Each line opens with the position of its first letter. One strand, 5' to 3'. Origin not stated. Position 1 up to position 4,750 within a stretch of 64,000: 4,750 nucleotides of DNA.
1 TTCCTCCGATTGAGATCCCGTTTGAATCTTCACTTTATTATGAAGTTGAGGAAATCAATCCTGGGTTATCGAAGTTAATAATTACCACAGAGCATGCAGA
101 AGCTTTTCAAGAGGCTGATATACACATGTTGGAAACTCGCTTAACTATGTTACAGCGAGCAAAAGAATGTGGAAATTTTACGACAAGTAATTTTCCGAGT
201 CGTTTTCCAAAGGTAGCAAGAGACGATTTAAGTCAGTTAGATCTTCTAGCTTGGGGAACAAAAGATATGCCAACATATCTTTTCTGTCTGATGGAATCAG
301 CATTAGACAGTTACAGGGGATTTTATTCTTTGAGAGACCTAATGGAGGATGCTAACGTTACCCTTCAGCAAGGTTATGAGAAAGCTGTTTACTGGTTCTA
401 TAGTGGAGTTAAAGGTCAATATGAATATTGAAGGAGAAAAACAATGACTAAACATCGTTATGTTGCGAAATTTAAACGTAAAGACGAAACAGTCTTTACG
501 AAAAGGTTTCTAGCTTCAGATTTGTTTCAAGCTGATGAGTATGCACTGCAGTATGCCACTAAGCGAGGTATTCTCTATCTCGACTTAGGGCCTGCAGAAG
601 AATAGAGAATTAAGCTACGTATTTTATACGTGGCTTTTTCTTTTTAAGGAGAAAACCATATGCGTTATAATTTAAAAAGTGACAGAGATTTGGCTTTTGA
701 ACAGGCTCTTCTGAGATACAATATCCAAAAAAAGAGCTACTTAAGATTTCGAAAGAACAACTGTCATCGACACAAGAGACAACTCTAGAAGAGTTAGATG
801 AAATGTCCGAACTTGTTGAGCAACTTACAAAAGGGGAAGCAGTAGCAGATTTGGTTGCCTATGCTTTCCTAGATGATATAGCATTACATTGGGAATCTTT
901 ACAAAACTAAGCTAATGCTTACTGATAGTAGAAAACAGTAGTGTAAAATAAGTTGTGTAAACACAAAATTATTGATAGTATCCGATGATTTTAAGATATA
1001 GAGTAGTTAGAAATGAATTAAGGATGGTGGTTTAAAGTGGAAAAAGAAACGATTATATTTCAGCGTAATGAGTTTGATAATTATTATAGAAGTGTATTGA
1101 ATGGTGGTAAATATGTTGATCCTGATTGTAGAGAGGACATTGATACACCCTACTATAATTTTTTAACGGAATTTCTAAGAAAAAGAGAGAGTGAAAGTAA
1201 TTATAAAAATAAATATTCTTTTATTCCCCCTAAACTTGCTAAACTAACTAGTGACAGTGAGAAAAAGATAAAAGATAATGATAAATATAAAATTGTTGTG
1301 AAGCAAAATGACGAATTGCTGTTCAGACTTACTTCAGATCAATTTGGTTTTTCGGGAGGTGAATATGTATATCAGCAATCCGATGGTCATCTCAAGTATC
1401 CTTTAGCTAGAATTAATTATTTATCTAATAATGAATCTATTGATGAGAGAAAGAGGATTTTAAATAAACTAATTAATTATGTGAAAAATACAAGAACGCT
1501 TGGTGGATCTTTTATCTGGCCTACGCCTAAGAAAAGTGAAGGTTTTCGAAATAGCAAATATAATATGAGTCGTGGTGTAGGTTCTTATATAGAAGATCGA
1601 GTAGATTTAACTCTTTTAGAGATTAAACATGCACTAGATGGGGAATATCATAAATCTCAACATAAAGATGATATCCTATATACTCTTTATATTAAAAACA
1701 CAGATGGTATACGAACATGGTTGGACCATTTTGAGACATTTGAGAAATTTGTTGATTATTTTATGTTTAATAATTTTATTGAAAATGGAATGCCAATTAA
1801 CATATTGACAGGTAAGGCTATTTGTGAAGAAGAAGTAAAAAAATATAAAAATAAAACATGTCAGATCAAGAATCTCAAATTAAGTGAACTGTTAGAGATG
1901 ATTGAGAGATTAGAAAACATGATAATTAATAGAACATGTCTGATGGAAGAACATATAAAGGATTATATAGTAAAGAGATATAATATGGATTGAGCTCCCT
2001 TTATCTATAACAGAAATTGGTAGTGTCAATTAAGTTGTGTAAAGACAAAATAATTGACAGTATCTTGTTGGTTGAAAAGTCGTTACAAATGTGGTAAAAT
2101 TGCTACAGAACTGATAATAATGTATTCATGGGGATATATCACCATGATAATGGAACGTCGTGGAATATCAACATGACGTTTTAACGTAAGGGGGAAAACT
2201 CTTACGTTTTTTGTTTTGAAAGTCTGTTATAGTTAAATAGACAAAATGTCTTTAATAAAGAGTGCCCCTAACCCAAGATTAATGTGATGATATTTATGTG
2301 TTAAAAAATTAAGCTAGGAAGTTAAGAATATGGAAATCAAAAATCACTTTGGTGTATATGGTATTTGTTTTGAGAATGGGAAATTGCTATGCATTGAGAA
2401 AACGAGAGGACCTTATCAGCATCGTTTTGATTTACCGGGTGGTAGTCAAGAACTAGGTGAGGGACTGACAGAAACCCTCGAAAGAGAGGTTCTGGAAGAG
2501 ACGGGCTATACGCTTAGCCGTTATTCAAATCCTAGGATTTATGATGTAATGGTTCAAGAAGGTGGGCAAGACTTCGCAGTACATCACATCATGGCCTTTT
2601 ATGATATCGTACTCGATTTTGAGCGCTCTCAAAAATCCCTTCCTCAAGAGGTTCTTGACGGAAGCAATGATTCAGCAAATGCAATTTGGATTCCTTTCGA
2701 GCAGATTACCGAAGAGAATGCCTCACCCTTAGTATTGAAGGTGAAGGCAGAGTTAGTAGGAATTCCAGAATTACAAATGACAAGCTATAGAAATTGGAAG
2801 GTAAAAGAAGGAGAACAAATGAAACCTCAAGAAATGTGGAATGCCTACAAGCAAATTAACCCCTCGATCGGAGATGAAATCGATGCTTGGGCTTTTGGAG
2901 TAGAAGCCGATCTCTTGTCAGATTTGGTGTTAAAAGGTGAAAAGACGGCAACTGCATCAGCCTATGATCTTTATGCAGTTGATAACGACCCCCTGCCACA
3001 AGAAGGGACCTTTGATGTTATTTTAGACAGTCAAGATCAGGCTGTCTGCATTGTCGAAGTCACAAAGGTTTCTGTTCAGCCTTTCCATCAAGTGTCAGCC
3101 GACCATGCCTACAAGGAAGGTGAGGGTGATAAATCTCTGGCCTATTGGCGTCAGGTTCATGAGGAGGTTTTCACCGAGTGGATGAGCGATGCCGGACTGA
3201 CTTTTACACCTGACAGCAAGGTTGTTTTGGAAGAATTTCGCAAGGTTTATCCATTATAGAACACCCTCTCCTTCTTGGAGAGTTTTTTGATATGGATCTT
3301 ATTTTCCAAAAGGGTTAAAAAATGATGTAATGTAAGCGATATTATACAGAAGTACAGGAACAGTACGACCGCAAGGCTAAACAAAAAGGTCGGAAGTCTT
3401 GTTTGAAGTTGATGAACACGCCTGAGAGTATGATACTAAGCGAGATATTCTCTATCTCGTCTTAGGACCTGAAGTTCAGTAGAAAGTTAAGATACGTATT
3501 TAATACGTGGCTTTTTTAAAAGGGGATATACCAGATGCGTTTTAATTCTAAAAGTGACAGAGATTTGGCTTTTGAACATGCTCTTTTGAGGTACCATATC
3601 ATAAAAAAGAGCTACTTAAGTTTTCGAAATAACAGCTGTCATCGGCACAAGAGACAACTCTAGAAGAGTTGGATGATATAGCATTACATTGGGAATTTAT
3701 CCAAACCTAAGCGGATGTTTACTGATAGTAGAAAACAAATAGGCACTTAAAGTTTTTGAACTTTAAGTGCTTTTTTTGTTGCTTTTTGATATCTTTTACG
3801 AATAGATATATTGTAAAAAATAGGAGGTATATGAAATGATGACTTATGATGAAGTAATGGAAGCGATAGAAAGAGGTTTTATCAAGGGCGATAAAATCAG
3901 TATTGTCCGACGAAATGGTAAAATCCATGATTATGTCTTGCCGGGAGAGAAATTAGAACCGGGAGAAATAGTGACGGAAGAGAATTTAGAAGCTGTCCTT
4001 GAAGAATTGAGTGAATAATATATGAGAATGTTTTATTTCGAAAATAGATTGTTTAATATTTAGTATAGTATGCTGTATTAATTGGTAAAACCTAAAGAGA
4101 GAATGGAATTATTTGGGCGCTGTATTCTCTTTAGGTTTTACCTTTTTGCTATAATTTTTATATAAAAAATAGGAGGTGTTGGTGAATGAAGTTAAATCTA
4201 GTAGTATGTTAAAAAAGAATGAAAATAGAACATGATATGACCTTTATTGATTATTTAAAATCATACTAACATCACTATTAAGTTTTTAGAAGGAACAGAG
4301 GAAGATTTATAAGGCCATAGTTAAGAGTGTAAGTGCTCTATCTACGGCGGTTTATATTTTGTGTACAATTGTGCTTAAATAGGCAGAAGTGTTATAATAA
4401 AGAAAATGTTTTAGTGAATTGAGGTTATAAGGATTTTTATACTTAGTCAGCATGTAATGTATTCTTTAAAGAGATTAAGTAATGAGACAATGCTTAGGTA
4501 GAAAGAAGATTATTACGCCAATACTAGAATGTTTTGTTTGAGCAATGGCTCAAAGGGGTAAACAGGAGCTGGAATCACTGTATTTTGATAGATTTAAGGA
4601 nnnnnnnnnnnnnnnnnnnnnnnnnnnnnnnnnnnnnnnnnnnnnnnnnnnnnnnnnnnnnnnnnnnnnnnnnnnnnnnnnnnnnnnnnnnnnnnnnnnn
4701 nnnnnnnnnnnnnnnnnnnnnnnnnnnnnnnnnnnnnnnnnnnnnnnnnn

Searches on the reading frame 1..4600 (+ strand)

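Call 59: search_protein_families(library=ncbifam, proteins=[L047:3658-3903:+], max_evalue=0.001)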
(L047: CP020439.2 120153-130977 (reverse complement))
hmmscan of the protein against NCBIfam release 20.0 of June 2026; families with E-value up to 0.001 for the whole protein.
L047:3658-3903:+ (81 aa): 0 families

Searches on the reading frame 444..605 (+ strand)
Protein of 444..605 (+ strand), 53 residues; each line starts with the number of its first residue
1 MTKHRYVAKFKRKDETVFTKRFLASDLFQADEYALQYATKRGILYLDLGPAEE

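Call 7: search_protein_families(library=pfam, proteins=[window:444-605:+], max_evalue=0.1)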
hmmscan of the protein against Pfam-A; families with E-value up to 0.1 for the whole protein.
window:444-605:+ (53 aa): 0 families

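Call 32: find_homologous_proteins(query=window:444-602:+, max_evalue=0.01)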
Query seq(53 aa) (53 aa): 70 proteins with E <= 0.01 among 71 candidates.
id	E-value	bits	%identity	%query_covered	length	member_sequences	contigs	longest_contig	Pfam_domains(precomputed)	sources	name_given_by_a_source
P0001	3.0e-25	103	98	96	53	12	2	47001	-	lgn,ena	-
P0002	2.0e-24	100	92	98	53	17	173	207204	-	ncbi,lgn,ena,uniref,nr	ncbi:MAG: hypothetical protein E6Z94_10340 [Streptococcus salivarius]|uniref:hypothetical protein n=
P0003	5.6e-24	99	92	98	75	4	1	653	-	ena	-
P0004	2.3e-23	97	92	96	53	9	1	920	-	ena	-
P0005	5.8e-23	96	90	98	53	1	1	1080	-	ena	-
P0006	1.0e-22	95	90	98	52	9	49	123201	-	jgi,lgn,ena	jgi:hypothetical protein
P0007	1.1e-22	95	92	96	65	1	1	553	-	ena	-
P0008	1.1e-22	95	87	100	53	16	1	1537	-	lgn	-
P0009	2.5e-22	94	87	100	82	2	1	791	-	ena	-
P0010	3.3e-22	94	88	96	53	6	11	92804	-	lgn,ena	-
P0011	3.8e-22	93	88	98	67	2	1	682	-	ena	-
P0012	4.5e-22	93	85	100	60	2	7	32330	-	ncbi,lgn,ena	-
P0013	8.6e-22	92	87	100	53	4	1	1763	-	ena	-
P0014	8.8e-22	92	85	100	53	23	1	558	-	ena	-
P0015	9.9e-22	92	88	96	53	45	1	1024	-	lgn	-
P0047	9.5e-20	86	82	96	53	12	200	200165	-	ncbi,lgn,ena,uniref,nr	ncbi:MAG: hypothetical protein ACLTZN_02210 [Streptococcus sp.]|uniref:hypothetical protein n=1 Tax=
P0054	1.4e-19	85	84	96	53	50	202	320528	-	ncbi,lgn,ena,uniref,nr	ncbi:hypothetical protein PNU26_06560 [Streptococcus salivarius]|uniref:Uncharacterized protein n=1 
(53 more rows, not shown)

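Call 33: find_encoding_contigs(protein=P0054, flank=6000, max_places=8)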
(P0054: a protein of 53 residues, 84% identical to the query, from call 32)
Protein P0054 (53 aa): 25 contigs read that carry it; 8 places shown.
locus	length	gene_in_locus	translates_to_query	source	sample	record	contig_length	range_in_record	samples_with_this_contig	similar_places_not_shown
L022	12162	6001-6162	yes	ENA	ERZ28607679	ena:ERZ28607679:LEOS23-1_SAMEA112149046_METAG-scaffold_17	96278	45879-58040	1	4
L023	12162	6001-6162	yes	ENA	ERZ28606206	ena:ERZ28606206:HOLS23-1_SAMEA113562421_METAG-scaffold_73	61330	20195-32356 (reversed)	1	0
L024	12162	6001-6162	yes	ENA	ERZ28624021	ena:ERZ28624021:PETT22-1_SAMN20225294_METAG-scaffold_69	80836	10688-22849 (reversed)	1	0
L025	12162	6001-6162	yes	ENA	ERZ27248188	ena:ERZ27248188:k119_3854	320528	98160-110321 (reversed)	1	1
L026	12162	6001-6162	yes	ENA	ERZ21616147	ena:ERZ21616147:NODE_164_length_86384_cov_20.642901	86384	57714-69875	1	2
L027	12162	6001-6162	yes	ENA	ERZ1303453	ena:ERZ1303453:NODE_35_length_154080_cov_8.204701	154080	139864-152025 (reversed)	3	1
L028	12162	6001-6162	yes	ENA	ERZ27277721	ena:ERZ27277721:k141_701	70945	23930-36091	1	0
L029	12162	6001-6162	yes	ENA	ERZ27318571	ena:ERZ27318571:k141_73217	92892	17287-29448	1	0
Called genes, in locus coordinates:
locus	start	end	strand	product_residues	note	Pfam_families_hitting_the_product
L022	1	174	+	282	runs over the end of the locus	PF12684:DUF3799, PF12705:PDDEXK_1 (weak)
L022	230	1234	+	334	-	PF04404:ERF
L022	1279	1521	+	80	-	-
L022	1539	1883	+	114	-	-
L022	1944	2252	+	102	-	-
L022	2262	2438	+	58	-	-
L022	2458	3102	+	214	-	PF04002:RadC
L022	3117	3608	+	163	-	-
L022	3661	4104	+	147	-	PF00583:Acetyltransf_1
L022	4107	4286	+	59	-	-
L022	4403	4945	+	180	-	-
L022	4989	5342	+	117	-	-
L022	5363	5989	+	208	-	-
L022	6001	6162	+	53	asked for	-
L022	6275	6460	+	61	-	PF24313:Paratox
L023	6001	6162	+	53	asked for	-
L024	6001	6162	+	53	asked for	-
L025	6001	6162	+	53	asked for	-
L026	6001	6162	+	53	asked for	-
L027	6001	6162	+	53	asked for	-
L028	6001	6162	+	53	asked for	-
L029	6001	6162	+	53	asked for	-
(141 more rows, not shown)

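Call 35: find_encoding_contigs(protein=P0047, flank=6000, max_places=8)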
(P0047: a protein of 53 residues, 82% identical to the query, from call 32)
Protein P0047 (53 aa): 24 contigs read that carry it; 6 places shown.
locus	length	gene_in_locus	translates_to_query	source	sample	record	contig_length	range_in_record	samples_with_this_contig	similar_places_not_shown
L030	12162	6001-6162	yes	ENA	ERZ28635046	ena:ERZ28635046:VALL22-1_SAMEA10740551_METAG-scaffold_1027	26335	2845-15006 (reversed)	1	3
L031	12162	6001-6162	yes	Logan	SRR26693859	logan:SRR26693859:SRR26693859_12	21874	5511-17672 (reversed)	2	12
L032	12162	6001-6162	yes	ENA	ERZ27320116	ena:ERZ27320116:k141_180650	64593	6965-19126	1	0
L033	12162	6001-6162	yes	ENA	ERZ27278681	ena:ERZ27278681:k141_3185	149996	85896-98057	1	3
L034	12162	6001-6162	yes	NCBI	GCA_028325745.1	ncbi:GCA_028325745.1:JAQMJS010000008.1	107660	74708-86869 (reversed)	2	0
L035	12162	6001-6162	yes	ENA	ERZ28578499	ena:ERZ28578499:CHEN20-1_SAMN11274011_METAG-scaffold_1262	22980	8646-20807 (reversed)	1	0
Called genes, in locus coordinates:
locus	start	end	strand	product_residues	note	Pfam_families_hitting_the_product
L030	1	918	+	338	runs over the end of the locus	PF04404:ERF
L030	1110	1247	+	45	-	-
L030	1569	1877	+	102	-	-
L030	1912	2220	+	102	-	-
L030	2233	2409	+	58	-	-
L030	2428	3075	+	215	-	PF04002:RadC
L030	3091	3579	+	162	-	-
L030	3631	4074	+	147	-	PF00583:Acetyltransf_1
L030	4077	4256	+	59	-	-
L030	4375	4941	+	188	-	-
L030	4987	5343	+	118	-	-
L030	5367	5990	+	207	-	-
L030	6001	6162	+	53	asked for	-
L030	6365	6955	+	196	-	PF13338:AbiEi_4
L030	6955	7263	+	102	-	PF08843:AbiEii (weak)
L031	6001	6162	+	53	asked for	-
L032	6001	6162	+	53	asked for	-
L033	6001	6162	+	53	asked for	-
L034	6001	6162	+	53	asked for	-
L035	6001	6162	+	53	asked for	-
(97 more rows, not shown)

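Call 42: search_protein_families(library=padloc, proteins=[window:444-605:+], max_evalue=0.01)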
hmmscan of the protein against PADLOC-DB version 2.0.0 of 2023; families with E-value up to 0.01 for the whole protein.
window:444-605:+ (53 aa): 0 families

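Call 43: search_protein_families(library=phrogs, proteins=[window:444-605:+], max_evalue=0.01)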
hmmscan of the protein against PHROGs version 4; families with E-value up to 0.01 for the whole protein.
window:444-605:+ (53 aa): 0 families

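Call 59: search_protein_families(library=ncbifam, proteins=[window:444-605:+], max_evalue=0.001)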
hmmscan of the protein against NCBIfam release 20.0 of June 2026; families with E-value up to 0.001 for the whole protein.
window:444-605:+ (53 aa): 0 families

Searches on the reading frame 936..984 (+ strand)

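Call 59: search_protein_families(library=ncbifam, proteins=[L021:3089-4006:+], max_evalue=0.001)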
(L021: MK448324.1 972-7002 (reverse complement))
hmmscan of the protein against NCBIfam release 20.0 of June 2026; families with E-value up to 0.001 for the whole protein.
L021:3089-4006:+ (305 aa): 7 families
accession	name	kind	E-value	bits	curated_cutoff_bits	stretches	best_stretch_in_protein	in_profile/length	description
NF033543.2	transpos_IS256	equivalog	2.7e-93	312.7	150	1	39-302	2-269/338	IS256 family transposase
NF041731.2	transpos_ISH6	equivalog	2.5e-23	82.5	240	1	19-280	27-294/414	ISH6 family transposase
NF033544.1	transpos_IS1249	exception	8.9e-18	64.6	300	1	152-304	88-227/382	IS1249 family transposase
NF033517.1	transpos_IS66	equivalog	3.6e-09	36.2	180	1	104-290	96-268/387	IS66 family transposase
NF033587.1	transpos_IS6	equivalog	1.6e-07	31.2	125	1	98-293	8-195/202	IS6 family transposase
NF033572.1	transpos_ISKra4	equivalog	4e-07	29.5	205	1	24-247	34-283/422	ISKra4 family transposase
NF033550.5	transpos_ISL3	equivalog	0.00014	21.1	180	1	198-297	155-255/370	ISL3 family transposase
